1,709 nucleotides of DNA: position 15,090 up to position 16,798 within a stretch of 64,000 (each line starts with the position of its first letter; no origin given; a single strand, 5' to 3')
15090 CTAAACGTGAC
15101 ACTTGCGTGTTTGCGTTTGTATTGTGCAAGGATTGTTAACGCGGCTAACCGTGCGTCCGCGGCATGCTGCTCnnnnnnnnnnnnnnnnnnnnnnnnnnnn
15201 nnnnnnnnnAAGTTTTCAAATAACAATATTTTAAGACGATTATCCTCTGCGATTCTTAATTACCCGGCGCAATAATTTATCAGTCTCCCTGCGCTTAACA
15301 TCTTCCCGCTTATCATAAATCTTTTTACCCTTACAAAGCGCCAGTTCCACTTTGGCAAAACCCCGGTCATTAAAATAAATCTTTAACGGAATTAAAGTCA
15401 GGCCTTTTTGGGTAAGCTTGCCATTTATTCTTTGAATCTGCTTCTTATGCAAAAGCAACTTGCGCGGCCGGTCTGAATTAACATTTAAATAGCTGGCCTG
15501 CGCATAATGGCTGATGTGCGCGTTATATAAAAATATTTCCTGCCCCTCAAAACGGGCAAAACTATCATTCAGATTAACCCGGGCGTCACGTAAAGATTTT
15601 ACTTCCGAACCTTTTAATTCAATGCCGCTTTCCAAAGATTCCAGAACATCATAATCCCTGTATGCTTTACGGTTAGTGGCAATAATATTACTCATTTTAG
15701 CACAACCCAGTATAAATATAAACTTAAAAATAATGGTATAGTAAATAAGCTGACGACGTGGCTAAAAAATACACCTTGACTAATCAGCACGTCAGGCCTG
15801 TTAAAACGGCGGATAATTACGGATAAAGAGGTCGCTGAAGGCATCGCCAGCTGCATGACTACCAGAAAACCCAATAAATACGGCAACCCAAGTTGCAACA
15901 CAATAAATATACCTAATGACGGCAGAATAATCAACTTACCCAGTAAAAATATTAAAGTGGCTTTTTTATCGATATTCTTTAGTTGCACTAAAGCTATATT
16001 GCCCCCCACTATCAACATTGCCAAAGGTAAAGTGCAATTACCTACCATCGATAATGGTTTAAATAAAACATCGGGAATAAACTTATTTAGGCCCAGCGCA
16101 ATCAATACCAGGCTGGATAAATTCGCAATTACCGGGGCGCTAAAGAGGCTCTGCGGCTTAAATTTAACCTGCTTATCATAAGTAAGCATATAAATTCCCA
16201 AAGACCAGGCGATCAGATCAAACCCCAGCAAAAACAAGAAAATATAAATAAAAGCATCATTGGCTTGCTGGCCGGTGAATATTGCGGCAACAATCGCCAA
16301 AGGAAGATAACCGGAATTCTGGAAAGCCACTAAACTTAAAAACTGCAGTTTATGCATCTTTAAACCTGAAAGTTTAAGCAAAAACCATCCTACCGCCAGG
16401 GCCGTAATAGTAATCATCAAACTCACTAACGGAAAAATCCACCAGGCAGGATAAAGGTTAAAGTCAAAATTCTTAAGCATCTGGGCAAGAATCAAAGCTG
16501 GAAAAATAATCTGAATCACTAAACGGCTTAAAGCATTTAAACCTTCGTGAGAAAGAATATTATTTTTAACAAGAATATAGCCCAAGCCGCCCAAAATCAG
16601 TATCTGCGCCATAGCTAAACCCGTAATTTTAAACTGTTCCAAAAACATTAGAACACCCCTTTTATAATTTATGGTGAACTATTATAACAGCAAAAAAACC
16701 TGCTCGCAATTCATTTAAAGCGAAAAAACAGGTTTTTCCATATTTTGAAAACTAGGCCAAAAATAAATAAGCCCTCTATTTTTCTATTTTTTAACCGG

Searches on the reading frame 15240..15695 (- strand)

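Call 4: search_protein_families(library=pfam, proteins=[window:15240-15695:-], max_evalue=0.01)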
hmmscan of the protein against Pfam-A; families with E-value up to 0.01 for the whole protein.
window:15240-15695:- (151 aa): 2 families
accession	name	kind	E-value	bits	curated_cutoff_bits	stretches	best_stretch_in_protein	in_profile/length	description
PF01668.23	SmpB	-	5.1e-55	185.8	27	1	5-147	1-142/143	SmpB protein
PF18628.8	P2_N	-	0.0082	16.3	25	0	25-73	31-80/129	Viral coat protein P2 N-terminal domain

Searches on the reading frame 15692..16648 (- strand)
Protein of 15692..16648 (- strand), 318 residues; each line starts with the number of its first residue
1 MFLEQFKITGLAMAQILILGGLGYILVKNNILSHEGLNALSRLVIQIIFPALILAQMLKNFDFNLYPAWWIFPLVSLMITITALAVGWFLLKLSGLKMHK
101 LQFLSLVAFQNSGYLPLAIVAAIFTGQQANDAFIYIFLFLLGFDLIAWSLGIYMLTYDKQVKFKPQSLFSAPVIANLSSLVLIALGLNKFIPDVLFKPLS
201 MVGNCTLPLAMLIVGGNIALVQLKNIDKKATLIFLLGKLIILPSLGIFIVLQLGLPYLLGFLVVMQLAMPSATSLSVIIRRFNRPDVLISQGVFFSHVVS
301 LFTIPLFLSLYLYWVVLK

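Call 4: search_protein_families(library=pfam, proteins=[window:15692-16648:-], max_evalue=0.01)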
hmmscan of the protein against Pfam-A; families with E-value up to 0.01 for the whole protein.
window:15692-16648:- (318 aa): 1 family
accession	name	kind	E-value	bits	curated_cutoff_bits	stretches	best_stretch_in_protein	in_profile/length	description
PF03547.23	Mem_trans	-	1.6e-30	106.3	25.7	2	12-157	5-149/343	Membrane transport protein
